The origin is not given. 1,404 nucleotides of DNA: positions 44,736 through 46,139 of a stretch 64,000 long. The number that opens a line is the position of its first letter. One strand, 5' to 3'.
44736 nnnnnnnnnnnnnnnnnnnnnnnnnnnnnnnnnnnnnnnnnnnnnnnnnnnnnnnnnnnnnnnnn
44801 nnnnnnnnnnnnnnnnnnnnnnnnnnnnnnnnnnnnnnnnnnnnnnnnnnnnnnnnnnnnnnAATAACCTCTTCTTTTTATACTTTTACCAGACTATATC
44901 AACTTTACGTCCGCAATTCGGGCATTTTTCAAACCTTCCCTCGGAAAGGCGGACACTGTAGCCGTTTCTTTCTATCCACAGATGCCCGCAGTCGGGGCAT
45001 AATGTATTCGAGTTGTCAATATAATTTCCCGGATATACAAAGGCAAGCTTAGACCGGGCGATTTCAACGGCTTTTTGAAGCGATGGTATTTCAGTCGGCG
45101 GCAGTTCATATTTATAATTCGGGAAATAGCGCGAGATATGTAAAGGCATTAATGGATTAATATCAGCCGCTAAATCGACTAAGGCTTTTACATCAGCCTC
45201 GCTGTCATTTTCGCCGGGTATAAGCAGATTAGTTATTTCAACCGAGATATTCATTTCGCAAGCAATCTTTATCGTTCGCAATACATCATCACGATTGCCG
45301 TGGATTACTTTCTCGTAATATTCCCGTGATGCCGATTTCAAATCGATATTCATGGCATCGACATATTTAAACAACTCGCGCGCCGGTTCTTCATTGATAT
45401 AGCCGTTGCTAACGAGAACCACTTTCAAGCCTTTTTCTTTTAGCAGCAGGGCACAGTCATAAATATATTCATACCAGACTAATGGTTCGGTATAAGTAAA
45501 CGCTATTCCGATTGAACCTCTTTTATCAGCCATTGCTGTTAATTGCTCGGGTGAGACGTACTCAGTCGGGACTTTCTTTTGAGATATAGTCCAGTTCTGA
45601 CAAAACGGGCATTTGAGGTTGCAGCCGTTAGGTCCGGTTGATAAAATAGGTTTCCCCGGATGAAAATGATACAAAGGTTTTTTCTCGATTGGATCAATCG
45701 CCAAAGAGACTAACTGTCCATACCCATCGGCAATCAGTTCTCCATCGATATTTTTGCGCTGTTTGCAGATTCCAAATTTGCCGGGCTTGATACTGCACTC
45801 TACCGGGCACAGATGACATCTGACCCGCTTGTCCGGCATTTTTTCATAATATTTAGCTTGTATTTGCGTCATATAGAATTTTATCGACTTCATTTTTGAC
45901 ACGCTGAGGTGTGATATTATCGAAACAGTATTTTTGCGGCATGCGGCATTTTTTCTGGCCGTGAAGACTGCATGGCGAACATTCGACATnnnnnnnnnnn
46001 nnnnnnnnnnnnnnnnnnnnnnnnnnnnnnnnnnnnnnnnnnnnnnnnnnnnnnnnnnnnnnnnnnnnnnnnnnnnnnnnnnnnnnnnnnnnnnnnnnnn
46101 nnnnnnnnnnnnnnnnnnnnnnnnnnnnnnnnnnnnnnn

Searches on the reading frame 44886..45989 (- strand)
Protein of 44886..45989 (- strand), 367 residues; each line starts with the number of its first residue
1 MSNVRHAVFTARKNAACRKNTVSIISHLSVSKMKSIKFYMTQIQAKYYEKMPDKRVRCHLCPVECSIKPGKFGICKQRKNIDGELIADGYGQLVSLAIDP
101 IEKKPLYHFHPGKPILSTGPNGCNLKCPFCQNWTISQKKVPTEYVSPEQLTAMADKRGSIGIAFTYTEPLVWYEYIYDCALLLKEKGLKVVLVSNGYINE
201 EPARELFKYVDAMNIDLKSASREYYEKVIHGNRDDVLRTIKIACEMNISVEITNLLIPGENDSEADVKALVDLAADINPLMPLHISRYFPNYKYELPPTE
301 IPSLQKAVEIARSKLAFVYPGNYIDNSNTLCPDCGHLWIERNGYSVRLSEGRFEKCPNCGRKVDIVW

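Call 17: find_encoding_contigs(protein=window:44886-45989:-, flank=10000, max_places=2)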
Protein window:44886-45989:- (367 aa): no gene with exactly this product is on record in the collection.

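Call 51: search_protein_families(library=pfam, proteins=[window:44886-45989:-], max_evalue=0.00001)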
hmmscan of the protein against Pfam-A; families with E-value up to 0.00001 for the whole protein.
window:44886-45989:- (367 aa): 1 family
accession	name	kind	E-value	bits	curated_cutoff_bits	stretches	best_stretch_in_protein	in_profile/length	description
PF04055.27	Radical_SAM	-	1.8e-27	96.9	29.5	1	121-265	5-160/166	Radical SAM superfamily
